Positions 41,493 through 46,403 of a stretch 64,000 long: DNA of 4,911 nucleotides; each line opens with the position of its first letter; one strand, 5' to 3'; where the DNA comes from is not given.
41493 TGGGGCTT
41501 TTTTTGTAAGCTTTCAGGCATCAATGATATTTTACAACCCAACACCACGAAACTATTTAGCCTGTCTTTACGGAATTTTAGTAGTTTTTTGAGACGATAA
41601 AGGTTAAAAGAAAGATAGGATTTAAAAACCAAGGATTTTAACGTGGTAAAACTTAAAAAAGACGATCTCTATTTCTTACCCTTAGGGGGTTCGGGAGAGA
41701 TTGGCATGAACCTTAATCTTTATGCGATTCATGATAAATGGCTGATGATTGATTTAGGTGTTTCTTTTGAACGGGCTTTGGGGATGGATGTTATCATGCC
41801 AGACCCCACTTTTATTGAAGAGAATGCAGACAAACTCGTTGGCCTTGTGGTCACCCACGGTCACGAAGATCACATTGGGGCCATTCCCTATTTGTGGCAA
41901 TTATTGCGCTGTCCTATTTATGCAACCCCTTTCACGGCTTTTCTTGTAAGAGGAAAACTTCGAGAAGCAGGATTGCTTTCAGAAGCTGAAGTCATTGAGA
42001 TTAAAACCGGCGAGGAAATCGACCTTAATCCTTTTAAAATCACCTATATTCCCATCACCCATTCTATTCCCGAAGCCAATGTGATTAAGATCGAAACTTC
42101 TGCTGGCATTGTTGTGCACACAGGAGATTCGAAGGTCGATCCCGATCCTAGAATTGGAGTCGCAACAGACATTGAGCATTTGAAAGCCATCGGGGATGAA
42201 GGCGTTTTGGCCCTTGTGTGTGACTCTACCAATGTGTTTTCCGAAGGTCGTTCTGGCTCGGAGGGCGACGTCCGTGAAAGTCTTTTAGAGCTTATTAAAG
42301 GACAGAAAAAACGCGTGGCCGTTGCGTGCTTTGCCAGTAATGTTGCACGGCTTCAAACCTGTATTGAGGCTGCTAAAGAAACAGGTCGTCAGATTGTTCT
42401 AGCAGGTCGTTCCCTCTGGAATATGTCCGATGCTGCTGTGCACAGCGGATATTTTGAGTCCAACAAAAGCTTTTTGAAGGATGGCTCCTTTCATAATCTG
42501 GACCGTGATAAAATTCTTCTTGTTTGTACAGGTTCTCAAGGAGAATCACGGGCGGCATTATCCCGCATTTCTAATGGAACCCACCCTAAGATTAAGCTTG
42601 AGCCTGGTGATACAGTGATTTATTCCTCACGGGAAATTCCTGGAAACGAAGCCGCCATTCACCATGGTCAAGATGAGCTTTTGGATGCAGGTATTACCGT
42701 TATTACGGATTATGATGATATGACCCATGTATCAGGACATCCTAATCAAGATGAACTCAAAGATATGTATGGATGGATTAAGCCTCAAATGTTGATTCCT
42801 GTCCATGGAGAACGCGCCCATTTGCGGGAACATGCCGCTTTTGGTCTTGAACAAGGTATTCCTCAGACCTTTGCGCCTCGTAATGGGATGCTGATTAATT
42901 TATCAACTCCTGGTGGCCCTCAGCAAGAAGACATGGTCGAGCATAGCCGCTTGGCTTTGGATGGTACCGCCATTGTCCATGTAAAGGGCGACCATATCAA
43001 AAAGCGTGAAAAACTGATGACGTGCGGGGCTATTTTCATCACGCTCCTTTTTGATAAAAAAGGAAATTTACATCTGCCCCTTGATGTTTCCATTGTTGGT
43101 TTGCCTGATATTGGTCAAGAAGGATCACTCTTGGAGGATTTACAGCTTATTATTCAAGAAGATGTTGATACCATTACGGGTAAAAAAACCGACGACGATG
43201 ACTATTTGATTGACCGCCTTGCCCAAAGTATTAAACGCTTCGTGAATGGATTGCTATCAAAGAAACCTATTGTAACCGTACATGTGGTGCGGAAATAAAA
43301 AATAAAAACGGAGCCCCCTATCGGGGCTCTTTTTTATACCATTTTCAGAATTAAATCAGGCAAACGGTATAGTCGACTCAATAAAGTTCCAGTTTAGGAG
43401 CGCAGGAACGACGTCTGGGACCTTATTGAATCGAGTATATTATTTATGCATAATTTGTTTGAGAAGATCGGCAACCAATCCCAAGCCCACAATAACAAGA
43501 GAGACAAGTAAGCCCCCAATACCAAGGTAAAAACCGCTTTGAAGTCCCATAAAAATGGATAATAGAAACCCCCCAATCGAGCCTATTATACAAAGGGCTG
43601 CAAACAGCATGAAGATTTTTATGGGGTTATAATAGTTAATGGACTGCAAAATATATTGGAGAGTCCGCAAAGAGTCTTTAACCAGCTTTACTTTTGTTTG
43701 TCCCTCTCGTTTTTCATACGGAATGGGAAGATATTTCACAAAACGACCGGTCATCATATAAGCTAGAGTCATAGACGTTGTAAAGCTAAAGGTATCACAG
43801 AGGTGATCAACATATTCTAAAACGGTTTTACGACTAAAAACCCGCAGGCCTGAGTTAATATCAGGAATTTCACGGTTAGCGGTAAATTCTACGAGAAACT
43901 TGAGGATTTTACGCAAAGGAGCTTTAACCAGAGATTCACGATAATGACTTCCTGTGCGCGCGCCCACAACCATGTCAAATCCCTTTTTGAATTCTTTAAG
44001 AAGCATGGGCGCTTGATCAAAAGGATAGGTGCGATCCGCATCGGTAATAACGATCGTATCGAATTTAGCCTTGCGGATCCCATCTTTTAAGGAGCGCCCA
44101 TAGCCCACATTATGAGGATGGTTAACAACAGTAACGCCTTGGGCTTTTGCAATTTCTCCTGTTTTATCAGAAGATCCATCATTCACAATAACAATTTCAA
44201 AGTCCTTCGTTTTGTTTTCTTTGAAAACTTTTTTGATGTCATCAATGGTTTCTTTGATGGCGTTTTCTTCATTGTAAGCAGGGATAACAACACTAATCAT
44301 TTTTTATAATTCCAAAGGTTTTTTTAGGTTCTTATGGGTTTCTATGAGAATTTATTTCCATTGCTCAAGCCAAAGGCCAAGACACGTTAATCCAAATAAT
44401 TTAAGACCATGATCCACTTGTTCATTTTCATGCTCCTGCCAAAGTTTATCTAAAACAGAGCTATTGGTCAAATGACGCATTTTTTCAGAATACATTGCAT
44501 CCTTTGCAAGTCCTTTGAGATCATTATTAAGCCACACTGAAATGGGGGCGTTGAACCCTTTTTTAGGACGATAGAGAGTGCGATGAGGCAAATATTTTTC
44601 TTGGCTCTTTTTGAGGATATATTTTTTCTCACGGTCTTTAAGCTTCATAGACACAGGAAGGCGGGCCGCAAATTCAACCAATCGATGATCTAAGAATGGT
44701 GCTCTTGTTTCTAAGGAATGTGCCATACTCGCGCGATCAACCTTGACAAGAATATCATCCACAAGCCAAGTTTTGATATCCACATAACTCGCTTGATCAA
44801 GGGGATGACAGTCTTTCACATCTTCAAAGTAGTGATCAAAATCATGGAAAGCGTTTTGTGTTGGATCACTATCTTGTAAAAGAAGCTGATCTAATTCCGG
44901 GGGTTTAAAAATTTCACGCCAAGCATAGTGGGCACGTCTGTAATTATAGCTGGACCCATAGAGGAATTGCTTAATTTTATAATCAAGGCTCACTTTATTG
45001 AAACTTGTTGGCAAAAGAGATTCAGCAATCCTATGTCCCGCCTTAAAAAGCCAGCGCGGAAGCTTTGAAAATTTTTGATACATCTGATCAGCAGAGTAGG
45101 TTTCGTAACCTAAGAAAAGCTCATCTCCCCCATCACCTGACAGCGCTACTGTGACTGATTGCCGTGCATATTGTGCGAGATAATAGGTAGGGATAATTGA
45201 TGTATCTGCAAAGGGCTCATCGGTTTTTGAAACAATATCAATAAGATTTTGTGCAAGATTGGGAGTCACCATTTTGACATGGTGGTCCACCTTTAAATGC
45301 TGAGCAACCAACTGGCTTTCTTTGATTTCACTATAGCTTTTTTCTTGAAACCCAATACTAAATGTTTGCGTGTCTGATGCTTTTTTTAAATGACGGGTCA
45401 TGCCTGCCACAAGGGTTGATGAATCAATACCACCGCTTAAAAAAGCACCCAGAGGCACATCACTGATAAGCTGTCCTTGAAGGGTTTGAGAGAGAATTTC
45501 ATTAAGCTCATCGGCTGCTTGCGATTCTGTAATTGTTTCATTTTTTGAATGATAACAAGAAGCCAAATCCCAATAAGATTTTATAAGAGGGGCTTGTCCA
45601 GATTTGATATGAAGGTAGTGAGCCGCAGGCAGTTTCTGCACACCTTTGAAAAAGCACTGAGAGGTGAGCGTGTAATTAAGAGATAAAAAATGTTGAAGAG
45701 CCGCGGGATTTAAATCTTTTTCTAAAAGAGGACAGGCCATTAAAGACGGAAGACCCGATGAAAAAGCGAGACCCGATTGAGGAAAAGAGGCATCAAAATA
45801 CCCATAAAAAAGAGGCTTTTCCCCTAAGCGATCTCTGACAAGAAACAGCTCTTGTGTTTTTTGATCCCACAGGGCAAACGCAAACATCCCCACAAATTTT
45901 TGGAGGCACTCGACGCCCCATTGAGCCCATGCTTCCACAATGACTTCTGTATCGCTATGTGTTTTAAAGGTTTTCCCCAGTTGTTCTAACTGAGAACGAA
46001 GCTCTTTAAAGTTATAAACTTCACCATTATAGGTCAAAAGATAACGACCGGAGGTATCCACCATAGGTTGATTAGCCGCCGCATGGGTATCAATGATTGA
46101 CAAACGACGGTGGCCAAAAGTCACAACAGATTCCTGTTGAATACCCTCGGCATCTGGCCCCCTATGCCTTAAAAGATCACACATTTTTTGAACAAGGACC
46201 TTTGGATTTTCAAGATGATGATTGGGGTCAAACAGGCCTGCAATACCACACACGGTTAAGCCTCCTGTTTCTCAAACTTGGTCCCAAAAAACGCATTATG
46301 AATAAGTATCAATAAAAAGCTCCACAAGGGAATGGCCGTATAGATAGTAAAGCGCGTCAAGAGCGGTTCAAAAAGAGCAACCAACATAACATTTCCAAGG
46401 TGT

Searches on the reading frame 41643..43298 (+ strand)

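Call 18: search_protein_families(library=pfam, proteins=[window:41643-43298:+])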
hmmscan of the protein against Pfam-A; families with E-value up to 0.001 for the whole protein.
window:41643-43298:+ (551 aa): 5 families
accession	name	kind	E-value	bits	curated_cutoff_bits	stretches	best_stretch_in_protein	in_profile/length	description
PF22505.1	RNase_J_b_CASP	-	6.4e-40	136.3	27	1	222-342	1-122/126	Ribonuclease J, beta-CASP domain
PF07521.17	RMMBL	-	4.2e-12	46.3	21.6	1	352-399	3-50/63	Zn-dependent metallo-hydrolase RNA specificity domain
PF00753.33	Lactamase_B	-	2.3e-10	41.2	22.7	1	27-164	11-151/196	Metallo-beta-lactamase superfamily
PF12706.13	Lactamase_B_2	-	4.4e-09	36.7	27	1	56-164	23-144/200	Beta-lactamase superfamily domain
PF17770.6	RNase_J_C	-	2.3e-08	35.4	23.8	1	452-549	2-100/102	Ribonuclease J C-terminal domain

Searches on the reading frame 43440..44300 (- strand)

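Call 18: search_protein_families(library=pfam, proteins=[window:43440-44300:-])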
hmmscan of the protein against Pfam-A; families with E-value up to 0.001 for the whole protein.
window:43440-44300:- (286 aa): 3 families
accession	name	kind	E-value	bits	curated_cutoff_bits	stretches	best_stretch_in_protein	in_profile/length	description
PF00535.33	Glycos_transf_2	-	1.5e-31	110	23.3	1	3-159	1-163/168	Glycosyl transferase family 2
PF13641.12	Glyco_tranf_2_3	-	2.7e-09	37.8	27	1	2-148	3-158/230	Glycosyltransferase like family 2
PF10111.15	Glyco_tranf_2_2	-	4.9e-07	29.9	27.3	1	3-99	1-101/276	Glycosyltransferase like family 2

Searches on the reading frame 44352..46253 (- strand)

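Call 72: search_protein_families(library=pfam, proteins=[window:44352-46253:-], max_evalue=1e-8)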
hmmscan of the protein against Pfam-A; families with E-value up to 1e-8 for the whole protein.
window:44352-46253:- (633 aa): 3 families
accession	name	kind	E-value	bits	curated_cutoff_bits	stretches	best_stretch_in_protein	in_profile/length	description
PF00733.27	Asn_synthase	-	4.3e-96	323.1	21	1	250-630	2-354/354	Asparagine synthase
PF13522.11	GATase_6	-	1.8e-44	151.3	27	1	33-165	1-128/130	Glutamine amidotransferase domain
PF13537.11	GATase_7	-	8.8e-43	145.7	25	1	48-172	1-122/123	Glutamine amidotransferase domain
